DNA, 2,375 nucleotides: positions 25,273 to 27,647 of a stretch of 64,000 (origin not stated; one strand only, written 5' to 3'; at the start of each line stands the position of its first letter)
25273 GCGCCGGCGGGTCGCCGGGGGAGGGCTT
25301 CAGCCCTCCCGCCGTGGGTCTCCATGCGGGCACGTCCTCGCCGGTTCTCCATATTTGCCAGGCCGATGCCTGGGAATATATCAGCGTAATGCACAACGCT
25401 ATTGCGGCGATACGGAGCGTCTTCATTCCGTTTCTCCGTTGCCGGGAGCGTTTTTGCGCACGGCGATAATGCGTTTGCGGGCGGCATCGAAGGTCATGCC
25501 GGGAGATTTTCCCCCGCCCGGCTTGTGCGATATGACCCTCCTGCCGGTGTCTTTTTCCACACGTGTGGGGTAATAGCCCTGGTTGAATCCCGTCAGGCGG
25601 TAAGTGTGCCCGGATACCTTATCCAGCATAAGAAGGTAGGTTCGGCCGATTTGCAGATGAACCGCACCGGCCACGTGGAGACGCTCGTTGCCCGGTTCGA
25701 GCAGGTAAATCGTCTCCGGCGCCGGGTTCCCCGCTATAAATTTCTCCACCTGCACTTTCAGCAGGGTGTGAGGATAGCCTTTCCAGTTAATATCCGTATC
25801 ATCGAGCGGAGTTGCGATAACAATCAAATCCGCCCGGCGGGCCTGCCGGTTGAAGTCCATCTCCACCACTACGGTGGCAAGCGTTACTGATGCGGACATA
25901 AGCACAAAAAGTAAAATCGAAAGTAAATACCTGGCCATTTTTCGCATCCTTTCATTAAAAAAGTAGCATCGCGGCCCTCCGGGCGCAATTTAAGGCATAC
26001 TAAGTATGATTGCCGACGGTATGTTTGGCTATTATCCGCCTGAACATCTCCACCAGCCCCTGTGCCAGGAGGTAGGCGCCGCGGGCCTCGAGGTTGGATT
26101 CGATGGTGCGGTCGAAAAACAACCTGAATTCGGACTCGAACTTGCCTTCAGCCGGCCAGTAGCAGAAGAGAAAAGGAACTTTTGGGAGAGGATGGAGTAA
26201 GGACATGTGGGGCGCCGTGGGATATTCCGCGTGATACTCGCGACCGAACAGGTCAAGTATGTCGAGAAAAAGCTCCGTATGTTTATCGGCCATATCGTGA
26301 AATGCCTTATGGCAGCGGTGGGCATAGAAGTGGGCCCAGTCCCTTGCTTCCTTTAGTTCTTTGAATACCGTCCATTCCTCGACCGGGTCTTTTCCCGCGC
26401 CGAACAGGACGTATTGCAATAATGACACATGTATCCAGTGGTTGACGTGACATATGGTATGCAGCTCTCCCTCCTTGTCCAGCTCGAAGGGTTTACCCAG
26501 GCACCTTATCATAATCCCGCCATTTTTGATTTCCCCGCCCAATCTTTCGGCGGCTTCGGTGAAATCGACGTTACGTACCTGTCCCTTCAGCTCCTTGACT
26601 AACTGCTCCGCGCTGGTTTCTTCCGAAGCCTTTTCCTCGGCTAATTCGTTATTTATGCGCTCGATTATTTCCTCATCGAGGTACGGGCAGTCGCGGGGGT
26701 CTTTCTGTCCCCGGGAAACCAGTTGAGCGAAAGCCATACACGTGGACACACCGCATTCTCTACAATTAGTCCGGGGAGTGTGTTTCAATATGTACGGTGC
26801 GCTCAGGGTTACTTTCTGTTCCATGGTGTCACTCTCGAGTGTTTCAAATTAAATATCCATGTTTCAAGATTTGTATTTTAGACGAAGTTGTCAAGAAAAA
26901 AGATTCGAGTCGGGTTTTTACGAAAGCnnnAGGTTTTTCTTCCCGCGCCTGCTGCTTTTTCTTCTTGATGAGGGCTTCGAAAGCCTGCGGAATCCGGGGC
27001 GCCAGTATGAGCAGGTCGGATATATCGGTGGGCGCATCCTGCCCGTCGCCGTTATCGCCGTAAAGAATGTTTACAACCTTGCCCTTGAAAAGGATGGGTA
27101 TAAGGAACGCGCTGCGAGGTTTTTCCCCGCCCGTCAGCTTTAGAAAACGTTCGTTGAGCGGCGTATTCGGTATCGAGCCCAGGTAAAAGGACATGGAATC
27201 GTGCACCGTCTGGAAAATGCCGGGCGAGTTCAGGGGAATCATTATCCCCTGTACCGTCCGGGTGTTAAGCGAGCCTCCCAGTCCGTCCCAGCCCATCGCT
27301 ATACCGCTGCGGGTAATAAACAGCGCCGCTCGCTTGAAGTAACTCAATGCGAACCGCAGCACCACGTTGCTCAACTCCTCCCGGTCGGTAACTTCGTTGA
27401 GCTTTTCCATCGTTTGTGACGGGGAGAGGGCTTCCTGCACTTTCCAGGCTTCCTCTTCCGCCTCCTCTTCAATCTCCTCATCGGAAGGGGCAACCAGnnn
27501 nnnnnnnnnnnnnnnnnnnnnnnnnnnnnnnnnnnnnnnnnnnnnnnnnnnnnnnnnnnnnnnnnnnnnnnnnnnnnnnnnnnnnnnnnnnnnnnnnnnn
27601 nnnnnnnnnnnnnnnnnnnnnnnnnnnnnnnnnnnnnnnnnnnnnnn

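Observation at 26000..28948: Operon of DUF4124 periplasmic protein, MshEN/GspE-N domain protein and Fe-S (PF04060-like) DUF3786 protein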

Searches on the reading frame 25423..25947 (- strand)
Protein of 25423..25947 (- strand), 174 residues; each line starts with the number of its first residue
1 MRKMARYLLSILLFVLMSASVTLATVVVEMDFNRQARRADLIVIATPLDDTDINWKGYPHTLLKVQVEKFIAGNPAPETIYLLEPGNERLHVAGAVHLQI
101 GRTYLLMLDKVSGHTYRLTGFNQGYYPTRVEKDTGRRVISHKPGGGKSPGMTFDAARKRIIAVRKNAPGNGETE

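Call 3: search_protein_families(library=pfam, proteins=[window:25423-25947:-], max_evalue=0.1)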
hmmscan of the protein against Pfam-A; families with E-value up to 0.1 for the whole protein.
window:25423-25947:- (174 aa): 0 families

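Call 4: search_protein_families(library=ncbifam, proteins=[window:25423-25947:-], max_evalue=0.1)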
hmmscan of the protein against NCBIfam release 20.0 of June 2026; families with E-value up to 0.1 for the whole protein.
window:25423-25947:- (174 aa): 0 families

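Call 67: find_homologous_proteins(query=window:25423-25947:-, max_evalue=0.01)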
Query window:25423-25947:- (174 aa): 2 proteins with E <= 0.01 among 44 candidates.
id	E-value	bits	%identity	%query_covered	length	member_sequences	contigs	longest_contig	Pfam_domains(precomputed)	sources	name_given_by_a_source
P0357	1.7e-108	378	100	98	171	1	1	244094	-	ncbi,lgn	-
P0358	8.8e-70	252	70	97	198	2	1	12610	-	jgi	-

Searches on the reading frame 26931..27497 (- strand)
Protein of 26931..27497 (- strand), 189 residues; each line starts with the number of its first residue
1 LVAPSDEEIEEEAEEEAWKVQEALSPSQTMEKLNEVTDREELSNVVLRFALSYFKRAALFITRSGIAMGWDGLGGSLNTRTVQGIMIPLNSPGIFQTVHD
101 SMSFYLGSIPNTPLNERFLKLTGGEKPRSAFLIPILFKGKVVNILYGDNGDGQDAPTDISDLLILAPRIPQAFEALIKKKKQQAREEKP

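Call 28: search_solved_structures(query=window:26931-27497:-, max_evalue=10)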
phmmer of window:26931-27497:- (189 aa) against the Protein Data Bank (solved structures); distinct sequences matched with E-value up to 10: 4.
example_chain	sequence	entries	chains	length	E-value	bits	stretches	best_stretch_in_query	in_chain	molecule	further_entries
9qnu_A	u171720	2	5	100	0.3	13.8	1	120-188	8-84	Foldamer-binding Nanofitin C10 fused to a coiled-coil domain | DNA-binding protein 7d,Talin-1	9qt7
3ci6_A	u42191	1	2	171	0.85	12.3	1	107-159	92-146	Phosphoenolpyruvate-protein phosphotransferase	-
9hiz_R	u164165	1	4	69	1.3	11.7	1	121-168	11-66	DNA-binding protein 7d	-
6h2b_A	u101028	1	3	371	1.6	11.4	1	51-134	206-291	Capsid protein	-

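Call 29: search_protein_families(library=pfam, proteins=[window:26931-27497:-], max_evalue=10)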
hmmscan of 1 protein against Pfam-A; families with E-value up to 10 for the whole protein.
window:26931-27497:- (189 aa): 1 family
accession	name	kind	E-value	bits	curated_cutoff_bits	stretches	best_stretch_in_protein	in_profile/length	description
PF16073.10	SAT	-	0.22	11.5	22.8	1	7-63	35-91/239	Starter unit:ACP transacylase in aflatoxin biosynthesis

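Call 50: search_protein_representatives(protein=window:26931-27497:-)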
Query: 189 residues. Proteins with E-value up to 0.001 (for the whole library): 2892; up to 1e-10: 940; up to 1e-30: 46. The best 150 are listed.
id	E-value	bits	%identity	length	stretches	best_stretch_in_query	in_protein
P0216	8.4e-119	409.9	100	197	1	1-189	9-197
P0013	1.0e-70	253.2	64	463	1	6-186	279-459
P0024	3.3e-66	238.5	65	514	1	7-183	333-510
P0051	1.6e-56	206.9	53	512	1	13-181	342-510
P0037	1.9e-55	203.5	57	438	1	5-182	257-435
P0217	3.7e-49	183.0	55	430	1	28-185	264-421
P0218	4.5e-47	176.2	51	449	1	24-184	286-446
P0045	5.5e-47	175.9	51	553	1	7-183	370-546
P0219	2.4e-42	160.8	47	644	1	7-184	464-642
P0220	3.1e-40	153.9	46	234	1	22-179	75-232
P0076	1.0e-38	149.0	45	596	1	4-184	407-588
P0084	1.7e-38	148.2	44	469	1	14-184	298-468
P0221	4.8e-38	146.8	40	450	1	8-180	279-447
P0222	1.8e-37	144.9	44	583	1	17-179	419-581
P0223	1.8e-37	144.9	42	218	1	9-184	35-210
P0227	3.3e-35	137.5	42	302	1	9-180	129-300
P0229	9.8e-35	136.0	45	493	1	24-183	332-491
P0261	4.0e-30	120.9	39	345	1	24-183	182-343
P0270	1.3e-29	119.3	40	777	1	28-183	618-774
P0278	7.9e-29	116.7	43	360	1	27-178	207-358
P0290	1.1e-27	113.0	38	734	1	21-182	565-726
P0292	1.5e-27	112.6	34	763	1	23-183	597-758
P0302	1.3e-26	109.5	35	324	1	27-183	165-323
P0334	2.1e-24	102.3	40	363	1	31-182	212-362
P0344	7.3e-24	100.5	37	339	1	23-177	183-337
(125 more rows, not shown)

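Call 62: search_protein_families(library=pfam, proteins=[P0227, P0229, P0261, P0302, P0334, P0344, P0278, P0270, P0290, P0292], max_evalue=0.01)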
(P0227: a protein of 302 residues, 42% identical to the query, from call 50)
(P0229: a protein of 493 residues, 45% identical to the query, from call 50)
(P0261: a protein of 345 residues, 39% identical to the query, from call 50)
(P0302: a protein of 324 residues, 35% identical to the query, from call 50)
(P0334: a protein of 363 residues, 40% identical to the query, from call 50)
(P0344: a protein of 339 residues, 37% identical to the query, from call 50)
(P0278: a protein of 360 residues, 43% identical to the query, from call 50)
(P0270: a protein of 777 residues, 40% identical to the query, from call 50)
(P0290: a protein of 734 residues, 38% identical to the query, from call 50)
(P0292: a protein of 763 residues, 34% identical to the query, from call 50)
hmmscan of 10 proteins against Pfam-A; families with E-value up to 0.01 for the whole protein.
P0227 (302 aa): 0 families

P0229 (493 aa): 0 families

P0261 (345 aa): 0 families

P0302 (324 aa): 0 families

P0334 (363 aa): 0 families

P0344 (339 aa): 1 family
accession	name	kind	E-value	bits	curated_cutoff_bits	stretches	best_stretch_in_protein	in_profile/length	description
PF13185.12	GAF_2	-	0.0022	18.7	28.6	1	197-331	2-133/136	GAF domain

P0278 (360 aa): 3 families
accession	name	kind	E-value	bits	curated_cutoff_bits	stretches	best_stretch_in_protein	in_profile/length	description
PF17871.7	AAA_lid_9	-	5.6e-25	87.7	22.8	1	105-161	1-57/104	AAA lid domain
PF00004.35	AAA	-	6.9e-07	30.2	21.2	1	13-88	36-120/131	ATPase family associated with various cellular activities (AAA)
PF05621.17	TniB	-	8.1e-05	22.6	22.4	1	14-101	99-184/189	Bacterial TniB protein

P0270 (777 aa): 1 family
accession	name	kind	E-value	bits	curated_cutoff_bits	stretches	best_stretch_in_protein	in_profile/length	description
PF05157.20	MshEN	-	5.7e-12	45.9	23.1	1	67-142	12-88/90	MshEN domain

P0290 (734 aa): 1 family
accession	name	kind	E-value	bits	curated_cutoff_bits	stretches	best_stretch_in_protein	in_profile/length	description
PF05157.20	MshEN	-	2.7e-16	59.8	23.1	1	67-143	12-88/90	MshEN domain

P0292 (763 aa): 1 family
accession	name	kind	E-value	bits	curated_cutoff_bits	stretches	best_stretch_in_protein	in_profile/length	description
PF05157.20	MshEN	-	4e-16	59.2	23.1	1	57-144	1-88/90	MshEN domain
